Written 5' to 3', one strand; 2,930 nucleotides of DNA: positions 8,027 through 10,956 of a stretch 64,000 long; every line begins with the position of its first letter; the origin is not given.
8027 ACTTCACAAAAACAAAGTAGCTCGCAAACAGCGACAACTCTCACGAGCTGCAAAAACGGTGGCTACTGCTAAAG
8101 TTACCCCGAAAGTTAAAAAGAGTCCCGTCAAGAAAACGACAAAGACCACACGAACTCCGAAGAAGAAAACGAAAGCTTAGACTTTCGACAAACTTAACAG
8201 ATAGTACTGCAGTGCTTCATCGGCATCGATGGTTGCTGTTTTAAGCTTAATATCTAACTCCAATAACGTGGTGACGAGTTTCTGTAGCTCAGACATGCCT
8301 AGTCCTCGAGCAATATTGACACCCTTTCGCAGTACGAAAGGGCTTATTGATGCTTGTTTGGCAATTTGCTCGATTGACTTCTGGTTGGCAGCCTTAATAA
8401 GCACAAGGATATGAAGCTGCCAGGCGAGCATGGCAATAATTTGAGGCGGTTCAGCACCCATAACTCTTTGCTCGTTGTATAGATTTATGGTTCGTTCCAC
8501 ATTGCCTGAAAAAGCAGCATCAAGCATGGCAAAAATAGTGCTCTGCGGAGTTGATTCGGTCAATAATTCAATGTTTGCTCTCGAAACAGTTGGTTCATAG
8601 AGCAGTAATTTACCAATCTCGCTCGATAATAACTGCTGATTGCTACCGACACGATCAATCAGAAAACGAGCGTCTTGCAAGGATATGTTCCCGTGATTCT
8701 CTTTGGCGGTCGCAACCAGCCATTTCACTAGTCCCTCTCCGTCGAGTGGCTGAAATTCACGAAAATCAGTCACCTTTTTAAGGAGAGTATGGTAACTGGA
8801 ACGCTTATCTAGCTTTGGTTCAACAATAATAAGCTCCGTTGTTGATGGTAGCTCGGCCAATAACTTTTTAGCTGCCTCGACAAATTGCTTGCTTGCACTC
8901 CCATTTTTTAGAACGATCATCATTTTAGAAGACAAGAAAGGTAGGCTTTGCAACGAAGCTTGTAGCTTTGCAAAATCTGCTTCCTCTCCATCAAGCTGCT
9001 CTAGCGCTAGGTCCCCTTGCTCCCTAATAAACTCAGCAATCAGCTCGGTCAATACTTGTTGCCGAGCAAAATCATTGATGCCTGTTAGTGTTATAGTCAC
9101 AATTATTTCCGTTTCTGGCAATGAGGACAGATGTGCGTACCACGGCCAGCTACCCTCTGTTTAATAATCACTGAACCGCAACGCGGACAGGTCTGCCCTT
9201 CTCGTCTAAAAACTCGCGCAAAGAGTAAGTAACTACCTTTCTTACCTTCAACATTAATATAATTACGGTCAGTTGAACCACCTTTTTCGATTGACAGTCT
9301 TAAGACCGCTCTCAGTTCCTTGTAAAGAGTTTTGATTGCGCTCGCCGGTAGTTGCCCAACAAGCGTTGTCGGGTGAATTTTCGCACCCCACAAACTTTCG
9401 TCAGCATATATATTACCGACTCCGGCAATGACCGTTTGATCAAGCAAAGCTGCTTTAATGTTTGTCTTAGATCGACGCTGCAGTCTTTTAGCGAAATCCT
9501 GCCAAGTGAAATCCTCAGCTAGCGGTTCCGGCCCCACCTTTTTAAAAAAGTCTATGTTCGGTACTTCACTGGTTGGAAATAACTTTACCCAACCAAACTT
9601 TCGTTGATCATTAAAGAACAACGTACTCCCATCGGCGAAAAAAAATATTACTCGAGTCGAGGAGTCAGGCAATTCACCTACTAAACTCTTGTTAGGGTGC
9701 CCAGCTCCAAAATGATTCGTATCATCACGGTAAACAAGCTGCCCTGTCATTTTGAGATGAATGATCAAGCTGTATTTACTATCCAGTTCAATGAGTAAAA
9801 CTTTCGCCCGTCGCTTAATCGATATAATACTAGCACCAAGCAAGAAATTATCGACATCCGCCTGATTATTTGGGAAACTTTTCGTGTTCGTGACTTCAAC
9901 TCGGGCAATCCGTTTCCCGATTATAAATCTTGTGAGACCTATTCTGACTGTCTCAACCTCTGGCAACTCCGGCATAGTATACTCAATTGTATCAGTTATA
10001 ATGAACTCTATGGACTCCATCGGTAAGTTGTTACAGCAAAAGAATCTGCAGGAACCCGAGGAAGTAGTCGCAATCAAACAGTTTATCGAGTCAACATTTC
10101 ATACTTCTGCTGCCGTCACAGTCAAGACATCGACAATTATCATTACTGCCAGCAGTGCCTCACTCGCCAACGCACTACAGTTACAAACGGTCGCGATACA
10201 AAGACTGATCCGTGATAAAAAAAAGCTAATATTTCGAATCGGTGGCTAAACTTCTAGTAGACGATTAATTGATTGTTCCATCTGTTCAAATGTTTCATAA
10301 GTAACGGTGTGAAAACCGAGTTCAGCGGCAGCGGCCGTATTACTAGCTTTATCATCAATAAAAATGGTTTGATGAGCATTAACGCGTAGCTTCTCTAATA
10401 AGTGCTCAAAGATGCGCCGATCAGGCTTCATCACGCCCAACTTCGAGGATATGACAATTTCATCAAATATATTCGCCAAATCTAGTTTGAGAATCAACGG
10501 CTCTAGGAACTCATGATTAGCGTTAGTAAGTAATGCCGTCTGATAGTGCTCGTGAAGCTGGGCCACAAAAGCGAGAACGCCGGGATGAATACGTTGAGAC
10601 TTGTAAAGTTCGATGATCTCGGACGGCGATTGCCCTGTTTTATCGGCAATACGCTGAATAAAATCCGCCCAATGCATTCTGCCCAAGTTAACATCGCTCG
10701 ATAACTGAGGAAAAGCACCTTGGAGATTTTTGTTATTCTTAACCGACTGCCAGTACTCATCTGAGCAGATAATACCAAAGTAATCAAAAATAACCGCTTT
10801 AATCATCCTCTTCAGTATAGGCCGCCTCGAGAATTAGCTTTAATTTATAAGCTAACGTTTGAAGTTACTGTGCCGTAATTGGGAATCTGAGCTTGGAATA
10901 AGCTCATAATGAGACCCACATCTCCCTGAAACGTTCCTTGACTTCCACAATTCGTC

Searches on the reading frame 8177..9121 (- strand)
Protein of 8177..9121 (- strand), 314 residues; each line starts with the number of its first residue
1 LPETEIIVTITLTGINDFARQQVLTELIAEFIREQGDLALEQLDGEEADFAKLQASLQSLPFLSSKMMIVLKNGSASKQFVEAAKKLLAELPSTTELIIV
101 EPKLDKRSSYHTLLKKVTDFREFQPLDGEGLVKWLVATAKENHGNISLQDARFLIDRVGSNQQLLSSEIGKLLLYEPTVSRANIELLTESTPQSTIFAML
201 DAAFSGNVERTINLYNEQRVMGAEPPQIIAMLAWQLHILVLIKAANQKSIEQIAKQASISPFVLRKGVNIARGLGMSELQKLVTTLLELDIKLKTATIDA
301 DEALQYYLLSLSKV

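Call 78: search_protein_families(library=pfam, proteins=[window:8177-9121:-], max_evalue=0.001)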
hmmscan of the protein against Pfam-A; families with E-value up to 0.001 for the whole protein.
window:8177-9121:- (314 aa): 3 families
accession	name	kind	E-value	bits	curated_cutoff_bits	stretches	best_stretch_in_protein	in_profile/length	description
PF21694.2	DNA_pol3_delta_C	-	3.9e-21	75.7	27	1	194-310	2-120/121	DNA polymerase III delta subunit, C-terminal domain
PF06144.19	DNA_pol3_delta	-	6.7e-09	36.2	21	1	13-116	4-116/124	DNA polymerase III, delta subunit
PF12169.13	DNA_pol3_gamma3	-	2.7e-05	24.4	24.4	1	193-309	15-125/143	DNA polymerase III subunits gamma and tau domain III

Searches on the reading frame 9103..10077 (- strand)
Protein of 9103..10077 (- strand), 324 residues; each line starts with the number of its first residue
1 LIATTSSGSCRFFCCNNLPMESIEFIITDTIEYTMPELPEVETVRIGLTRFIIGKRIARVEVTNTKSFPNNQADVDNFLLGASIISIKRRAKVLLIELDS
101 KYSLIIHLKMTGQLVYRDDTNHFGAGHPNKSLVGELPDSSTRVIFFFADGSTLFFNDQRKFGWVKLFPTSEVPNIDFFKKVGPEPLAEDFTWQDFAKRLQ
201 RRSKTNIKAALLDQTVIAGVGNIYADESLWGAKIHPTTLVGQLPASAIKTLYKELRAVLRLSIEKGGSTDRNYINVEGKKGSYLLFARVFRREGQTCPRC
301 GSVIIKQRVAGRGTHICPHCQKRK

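Call 78: search_protein_families(library=pfam, proteins=[window:9103-10077:-], max_evalue=0.001)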
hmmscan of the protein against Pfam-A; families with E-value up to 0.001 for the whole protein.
window:9103-10077:- (324 aa): 3 families
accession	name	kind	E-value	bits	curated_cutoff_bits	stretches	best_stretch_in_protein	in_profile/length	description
PF01149.29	Fapy_DNA_glyco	-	3.5e-30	105.5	25.5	1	35-163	1-116/117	Formamidopyrimidine-DNA glycosylase N-terminal domain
PF06831.19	H2TH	-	3.4e-28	97.9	34.7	1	181-269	1-88/93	Formamidopyrimidine-DNA glycosylase H2TH domain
PF06827.20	zf-FPG_IleRS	-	4.2e-10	39.7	21.3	1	294-323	1-30/30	Zinc finger found in FPG and IleRS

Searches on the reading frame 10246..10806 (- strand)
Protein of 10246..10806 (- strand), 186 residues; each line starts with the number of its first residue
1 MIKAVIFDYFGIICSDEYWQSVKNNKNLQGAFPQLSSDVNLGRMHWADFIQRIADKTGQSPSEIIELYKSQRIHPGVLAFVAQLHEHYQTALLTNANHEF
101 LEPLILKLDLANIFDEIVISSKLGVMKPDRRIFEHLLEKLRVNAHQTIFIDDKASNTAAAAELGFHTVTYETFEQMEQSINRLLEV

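Call 78: search_protein_families(library=pfam, proteins=[window:10246-10806:-], max_evalue=0.001)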
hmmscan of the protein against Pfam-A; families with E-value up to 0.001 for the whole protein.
window:10246-10806:- (186 aa): 5 families
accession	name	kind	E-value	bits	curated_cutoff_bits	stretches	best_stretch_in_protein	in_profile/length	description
PF00702.32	Hydrolase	-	9.7e-20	72.2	26.4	1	2-164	1-191/191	haloacid dehalogenase-like hydrolase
PF13419.12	HAD_2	-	6.6e-14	52.9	23.8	1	63-168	75-176/178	Haloacid dehalogenase-like hydrolase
PF03031.24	NIF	-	6.7e-07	29.6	21.8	1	73-184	39-147/160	NLI interacting factor-like phosphatase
PF06888.18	Put_Phosphatase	-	2.1e-06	27.8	27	1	5-118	3-120/234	Putative Phosphatase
PF12710.13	HAD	-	0.00063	20.7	27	0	66-118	79-128/189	haloacid dehalogenase-like hydrolase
